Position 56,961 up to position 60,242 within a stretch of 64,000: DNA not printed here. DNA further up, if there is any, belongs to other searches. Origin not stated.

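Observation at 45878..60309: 14.4 kb island of an unrecognised giant-protein family with a kinase-like, a PHP and an ADP-ribosylglycohydrolase gene, between yebC and pyrH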

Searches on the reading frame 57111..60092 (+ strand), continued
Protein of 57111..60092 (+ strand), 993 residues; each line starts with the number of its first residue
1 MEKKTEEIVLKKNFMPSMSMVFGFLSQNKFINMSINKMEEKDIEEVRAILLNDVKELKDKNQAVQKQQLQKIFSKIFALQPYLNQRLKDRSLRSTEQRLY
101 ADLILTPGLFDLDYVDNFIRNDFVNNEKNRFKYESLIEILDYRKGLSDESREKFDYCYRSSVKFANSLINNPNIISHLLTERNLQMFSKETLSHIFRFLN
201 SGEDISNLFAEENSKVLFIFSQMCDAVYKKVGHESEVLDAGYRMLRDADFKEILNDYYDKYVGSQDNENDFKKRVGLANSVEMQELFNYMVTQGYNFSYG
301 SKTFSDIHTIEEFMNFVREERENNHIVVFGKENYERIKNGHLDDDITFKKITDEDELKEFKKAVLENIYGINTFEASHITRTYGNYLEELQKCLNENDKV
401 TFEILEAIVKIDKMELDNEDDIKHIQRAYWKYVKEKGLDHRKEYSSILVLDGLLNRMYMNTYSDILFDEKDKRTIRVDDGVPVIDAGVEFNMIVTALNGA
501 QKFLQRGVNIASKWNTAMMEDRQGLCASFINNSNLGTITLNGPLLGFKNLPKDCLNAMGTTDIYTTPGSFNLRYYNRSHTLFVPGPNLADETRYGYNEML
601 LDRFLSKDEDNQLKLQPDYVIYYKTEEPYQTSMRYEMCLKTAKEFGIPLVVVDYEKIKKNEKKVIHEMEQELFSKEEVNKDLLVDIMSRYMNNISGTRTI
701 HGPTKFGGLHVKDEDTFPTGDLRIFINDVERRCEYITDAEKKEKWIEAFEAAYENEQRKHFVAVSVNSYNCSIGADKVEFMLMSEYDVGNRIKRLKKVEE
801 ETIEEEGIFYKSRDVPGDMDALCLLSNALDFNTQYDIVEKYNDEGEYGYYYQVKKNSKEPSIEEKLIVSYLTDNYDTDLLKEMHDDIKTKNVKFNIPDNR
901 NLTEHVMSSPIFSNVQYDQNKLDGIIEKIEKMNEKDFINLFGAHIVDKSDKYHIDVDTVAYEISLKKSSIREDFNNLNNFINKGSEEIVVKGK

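Call 40: search_protein_families(library=pfam, proteins=[P0105, P0188, P0113, P0125, P0118], max_evalue=0.01)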
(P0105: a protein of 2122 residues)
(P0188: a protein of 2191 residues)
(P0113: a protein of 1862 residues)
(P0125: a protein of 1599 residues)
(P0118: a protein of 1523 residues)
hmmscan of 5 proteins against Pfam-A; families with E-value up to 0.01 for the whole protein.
P0105 (2122 aa): 1 family
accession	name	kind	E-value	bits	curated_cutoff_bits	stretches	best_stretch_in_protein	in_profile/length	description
PF25570.1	TPR_DENND3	-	0.00059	20.2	27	0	1037-1072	14-49/115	DENND3-like, TPR repeats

P0188 (2191 aa): 1 family
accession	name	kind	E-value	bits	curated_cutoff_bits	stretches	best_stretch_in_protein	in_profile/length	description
PF13475.11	DUF4116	-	0.001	19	24.9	0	948-982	12-45/49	Domain of unknown function (DUF4116)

P0113 (1862 aa): 0 families

P0125 (1599 aa): 1 family
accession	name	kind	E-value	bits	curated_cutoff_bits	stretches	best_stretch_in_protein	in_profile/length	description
PF01966.28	HD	-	1.1e-06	29.4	22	1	1382-1502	4-115/116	HD domain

P0118 (1523 aa): 0 families

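Call 46: find_encoding_contigs(protein=P0125, flank=8000, max_places=3)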
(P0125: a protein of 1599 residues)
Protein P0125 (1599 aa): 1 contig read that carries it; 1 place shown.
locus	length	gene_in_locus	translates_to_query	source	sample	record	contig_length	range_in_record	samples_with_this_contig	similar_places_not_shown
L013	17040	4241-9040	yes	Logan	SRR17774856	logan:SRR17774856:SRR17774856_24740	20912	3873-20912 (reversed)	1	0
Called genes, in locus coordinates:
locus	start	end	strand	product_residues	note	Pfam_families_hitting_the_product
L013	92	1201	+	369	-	PF00535:Glycos_transf_2, PF21033:RMD1-3 (faint), PF07719:TPR_2 (faint), PF00515:TPR_1 (faint), PF13181:TPR_8 (faint)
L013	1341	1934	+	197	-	PF09997:DUF2238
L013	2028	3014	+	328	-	PF10555:MraY_sig1 (weak), PF00953:Glycos_transf_4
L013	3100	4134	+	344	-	PF01098:FTSW_RODA_SPOVE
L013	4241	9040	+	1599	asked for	PF01966:HD (weak)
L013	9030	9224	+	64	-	-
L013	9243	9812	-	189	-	PF03713:DUF305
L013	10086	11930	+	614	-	PF00512:HisKA, PF02518:HATPase_c, PF00072:Response_reg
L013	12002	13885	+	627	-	PF00501:AMP-binding, PF13193:AMP-binding_C (weak)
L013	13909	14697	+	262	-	-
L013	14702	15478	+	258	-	PF01553:Acyltransferase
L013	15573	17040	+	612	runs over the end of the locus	PF00512:HisKA, PF02518:HATPase_c, PF00072:Response_reg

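Call 52: fold_search(model_id=the predicted structure, library=pdb)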
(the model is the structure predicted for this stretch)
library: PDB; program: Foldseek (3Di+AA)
matches with E <= 10: 73; with E <= 0.001: 0
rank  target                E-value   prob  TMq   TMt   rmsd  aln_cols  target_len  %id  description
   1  9hhm_A                1.0e+00  0.23  0.12  0.23  22.3       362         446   13  Crystal structure of phosphatidyl inositol 4-kinase II beta in complex with HH5129 (released 2025-12-03)
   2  9g33_UT               1.1e+00  0.04  0.11  0.06  34.3      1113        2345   10  Stalled 90S - Utp23-Krr1-deltaC3 (released 2025-06-18)
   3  7pru_A                1.3e+00  0.01  0.05  0.08  33.1       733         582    8  Structure of CtAtm1 in the inward-facing partially occluded with cargo bound (released 2022-08-10)
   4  9rtt_Q                1.4e+00  0.03  0.09  0.10  37.4      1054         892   10  Activated Elongation Complex with IWS1 and ELOF1 (released 2025-09-03)
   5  8wcx_B                2.2e+00  0.01  0.06  0.08  30.2       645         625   10  Cryo-EM structure of MsRv1273c/72c from Mycobacterium smegmatis in the AMPPNP-bound IFasym-1 state (released 2025-03-26)
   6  8wxw_A                2.2e+00  0.01  0.07  0.06  31.4      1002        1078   11  Falcilysin in complex with hemoglobin alpha chain peptide (released 2024-08-07)
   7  6sgw_B                2.5e+00  0.08  0.09  0.16  22.1       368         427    8  Structure of the ESX-3 core complex (released 2019-10-09)
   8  9ll7_R                2.9e+00  0.04  0.07  0.17  20.3       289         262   11  DOI-bound Serotonin 2A (5-HT2A) receptor-Gi complex (released 2026-01-14)
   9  8a9j_A                2.9e+00  0.03  0.12  0.12  31.2      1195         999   10  Cryo-EM structure of USP1-UAF1 bound to FANCI and mono-ubiquitinated FANCD2 without ML323 (consensus reconstruction) (released 2022-10-12)
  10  3v6k_J                3.1e+00  0.03  0.05  0.11  22.2       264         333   11  Replication of N2,3-Ethenoguanine by DNA Polymerases (released 2012-04-25)
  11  6bde                  3.3e+00  0.04  0.06  0.19  16.7       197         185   11  Crystal structure of Fe(II) unliganded H-NOX protein mutant A71G from K. algicida (released 2018-05-30)
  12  6zz6_D                3.4e+00  0.02  0.10  0.09  33.6      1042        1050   10  Cryo-EM structure of S.cerevisiae cohesin-Scc2-DNA complex (released 2020-09-30)
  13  7uth_A                3.6e+00  0.01  0.10  0.09  43.6      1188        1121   11  Gea2 open/open conformation (composite structure) (released 2022-08-24)
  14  7vkb_A                3.7e+00  0.11  0.10  0.27   9.8       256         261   11  Crystal structure of the a bacterial kinase complex (released 2022-06-29)
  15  9ijd_R                3.7e+00  0.03  0.06  0.16  22.1       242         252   11  Carazolol-activated human beta3 adrenergic receptor (released 2024-08-21)
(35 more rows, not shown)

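Call 62: find_encoding_contigs(protein=P0121, flank=8000, max_places=4)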
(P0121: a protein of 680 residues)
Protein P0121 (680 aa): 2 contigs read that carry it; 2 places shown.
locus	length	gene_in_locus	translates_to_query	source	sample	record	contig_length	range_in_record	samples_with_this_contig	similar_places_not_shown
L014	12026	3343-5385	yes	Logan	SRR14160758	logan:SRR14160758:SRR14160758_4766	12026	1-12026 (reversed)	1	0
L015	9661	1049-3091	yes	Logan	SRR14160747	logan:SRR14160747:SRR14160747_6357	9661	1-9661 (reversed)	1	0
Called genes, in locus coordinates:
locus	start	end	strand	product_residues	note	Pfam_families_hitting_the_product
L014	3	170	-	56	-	?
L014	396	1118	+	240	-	-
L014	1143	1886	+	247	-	PF01966:HD (weak)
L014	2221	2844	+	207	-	-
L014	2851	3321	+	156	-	-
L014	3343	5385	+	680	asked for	-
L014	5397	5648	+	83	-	-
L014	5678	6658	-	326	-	-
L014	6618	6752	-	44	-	-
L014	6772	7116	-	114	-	-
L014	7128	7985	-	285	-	-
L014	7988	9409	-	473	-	PF14284:PcfJ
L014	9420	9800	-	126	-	PF14058:PcfK (faint)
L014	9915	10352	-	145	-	-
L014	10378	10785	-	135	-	-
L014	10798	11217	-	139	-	PF00436:SSB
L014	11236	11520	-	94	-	PF01250:Ribosomal_S6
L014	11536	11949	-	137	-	PF12957:DUF3846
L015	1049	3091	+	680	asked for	-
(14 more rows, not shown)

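Call 63: find_encoding_contigs(protein=P0105, flank=8000, max_places=3)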
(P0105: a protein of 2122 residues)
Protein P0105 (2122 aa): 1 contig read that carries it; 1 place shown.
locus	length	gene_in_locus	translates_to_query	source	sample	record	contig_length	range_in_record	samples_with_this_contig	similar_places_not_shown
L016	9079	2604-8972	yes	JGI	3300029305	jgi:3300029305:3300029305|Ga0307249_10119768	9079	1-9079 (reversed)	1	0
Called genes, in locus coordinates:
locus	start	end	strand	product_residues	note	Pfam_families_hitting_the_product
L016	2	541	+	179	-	?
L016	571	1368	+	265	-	PF04542:Sigma70_r2, PF04539:Sigma70_r3 (faint), PF00196:GerE (faint), PF22451:NirdL-like_HTH (faint), PF08281:Sigma70_r4_2 (weak), PF04545:Sigma70_r4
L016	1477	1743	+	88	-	-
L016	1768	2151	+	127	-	-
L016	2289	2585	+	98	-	-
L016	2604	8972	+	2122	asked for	-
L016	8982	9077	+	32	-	?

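Call 66: search_protein_families(library=phrogs, proteins=[window:57111-60092:+, P0121], max_evalue=0.01)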
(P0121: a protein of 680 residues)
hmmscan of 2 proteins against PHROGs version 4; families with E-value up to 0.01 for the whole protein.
window:57111-60092:+ (993 aa): 0 families

P0121 (680 aa): 1 family
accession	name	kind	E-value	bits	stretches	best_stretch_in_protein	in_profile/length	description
phrog_21615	-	unknown function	2.9e-05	25.3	1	500-566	8-70/91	-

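Call 83: find_encoding_contigs(protein=P0057, flank=10000, max_places=2)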
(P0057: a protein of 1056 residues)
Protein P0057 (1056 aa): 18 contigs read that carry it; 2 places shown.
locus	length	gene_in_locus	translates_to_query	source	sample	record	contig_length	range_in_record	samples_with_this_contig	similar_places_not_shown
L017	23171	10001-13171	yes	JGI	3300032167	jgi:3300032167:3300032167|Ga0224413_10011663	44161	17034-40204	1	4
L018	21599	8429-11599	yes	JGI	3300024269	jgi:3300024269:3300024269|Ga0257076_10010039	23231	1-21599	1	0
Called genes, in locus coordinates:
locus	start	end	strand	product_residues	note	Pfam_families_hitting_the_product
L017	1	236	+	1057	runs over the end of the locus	-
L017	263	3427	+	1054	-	-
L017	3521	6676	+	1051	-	-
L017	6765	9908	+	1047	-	-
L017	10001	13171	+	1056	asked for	-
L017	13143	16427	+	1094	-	-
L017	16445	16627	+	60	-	-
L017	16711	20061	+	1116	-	-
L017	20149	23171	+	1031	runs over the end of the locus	-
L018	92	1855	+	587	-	-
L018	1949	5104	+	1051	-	-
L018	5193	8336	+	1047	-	-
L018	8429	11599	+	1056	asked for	-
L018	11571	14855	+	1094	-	-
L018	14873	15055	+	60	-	-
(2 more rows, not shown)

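Call 85: find_encoding_contigs(protein=P0056, flank=10000, max_places=2)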
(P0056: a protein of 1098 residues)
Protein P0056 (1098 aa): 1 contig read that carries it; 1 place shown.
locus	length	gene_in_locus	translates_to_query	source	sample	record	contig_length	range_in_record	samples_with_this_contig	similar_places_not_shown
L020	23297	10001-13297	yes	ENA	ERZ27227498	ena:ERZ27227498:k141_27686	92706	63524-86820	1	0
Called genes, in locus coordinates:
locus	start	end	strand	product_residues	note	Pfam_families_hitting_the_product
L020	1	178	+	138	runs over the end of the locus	-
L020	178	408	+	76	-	-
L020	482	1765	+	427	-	-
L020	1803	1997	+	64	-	-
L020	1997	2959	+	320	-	PF03747:ADP_ribosyl_GH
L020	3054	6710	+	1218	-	-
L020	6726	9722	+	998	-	-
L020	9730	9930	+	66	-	-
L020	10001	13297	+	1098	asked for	-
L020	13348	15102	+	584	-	PF00664:ABC_membrane, PF02463:SMC_N, PF00005:ABC_tran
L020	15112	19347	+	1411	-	-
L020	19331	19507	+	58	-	-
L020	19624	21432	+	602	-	-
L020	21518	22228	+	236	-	PF00696:AA_kinase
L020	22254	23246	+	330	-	-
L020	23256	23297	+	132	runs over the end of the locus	PF13240:Zn_Ribbon_1 (weak)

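Call 88: search_dna_similar(query=P0121, collection=plasmids, mode=protein, max_evalue=0.001, max_rows=15)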
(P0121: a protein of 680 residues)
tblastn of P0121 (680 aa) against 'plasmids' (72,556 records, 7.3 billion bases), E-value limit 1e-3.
No match.

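Call 89: search_dna_similar(query=P0121, collection=phages, mode=protein, max_evalue=0.001, max_rows=15)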
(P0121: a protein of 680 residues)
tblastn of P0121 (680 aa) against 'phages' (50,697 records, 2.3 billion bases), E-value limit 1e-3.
No match.

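Call 94: find_related_loci(query=A2, collection=viral_contigs, flank=8000)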
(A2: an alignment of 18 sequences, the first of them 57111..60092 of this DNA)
Query A2 (993 aa) in viral_contigs; peptide patterns used: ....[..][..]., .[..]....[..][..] (x = any residue, [..] = any of these).
76 stretches matched a pattern, but none encodes a relative of the query by tblastn (E <= 1e-3).

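Call 96: find_related_loci(query=A7, collection=viral_contigs, flank=8000)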
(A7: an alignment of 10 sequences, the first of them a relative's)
Query A7 (680 aa) in viral_contigs; peptide patterns used: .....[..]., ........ (x = any residue, [..] = any of these).
113 stretches matched a pattern, but none encodes a relative of the query by tblastn (E <= 1e-3).

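Call 97: find_related_loci(query=A7, collection=metagenome_contigs, flank=7000)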
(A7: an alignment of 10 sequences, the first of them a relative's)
Query A7 (680 aa) in metagenome_contigs; peptide patterns used: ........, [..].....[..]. (x = any residue, [..] = any of these).
205 stretches matched a pattern; 28 encode a relative of the query (tblastn E <= 1e-3); 28 distinct loci.
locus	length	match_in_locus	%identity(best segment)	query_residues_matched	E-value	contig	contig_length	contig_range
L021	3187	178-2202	44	1-668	1e-180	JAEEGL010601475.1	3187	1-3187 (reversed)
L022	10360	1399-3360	44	1-651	2e-160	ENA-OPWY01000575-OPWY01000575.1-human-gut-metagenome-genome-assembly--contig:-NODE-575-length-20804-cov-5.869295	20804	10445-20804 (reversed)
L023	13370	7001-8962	44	1-651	3e-156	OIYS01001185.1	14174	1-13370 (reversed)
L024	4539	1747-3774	38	2-651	5e-144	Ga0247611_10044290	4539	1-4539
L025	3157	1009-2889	39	10-630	5e-139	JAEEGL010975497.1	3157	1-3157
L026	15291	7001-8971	38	10-658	8e-133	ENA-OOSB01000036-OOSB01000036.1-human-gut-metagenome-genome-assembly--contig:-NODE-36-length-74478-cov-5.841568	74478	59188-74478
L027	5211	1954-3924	38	10-658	1e-132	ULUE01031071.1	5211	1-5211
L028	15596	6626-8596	37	10-658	3e-131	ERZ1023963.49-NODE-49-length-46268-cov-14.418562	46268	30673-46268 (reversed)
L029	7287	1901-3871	38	10-658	3e-131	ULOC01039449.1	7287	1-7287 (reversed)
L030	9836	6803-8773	37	10-658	2e-130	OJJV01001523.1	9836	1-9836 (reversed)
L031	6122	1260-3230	37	10-658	5e-130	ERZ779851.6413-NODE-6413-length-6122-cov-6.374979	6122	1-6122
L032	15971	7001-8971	38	10-658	5e-132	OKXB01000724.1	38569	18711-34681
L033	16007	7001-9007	35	23-679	6e-127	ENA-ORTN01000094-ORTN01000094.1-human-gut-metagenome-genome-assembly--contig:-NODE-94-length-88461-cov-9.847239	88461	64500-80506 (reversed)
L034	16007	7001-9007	36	23-679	5e-127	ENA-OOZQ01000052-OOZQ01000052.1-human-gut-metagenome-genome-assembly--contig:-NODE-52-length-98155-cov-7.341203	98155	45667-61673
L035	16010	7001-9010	35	22-679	6e-127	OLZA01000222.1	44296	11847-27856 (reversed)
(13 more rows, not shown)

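Call 108: search_protein_families(library=pfam, proteins=[L020:15112-19347:+, L020:19624-21432:+], max_evalue=0.01)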
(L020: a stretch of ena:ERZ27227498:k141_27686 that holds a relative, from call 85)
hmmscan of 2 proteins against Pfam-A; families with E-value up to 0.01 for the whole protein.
L020:15112-19347:+ (1411 aa): 1 family
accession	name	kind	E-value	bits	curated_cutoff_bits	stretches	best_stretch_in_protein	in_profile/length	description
PF01966.28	HD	-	3.2e-05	24.6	22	1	1189-1317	3-115/116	HD domain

L020:19624-21432:+ (602 aa): 0 families
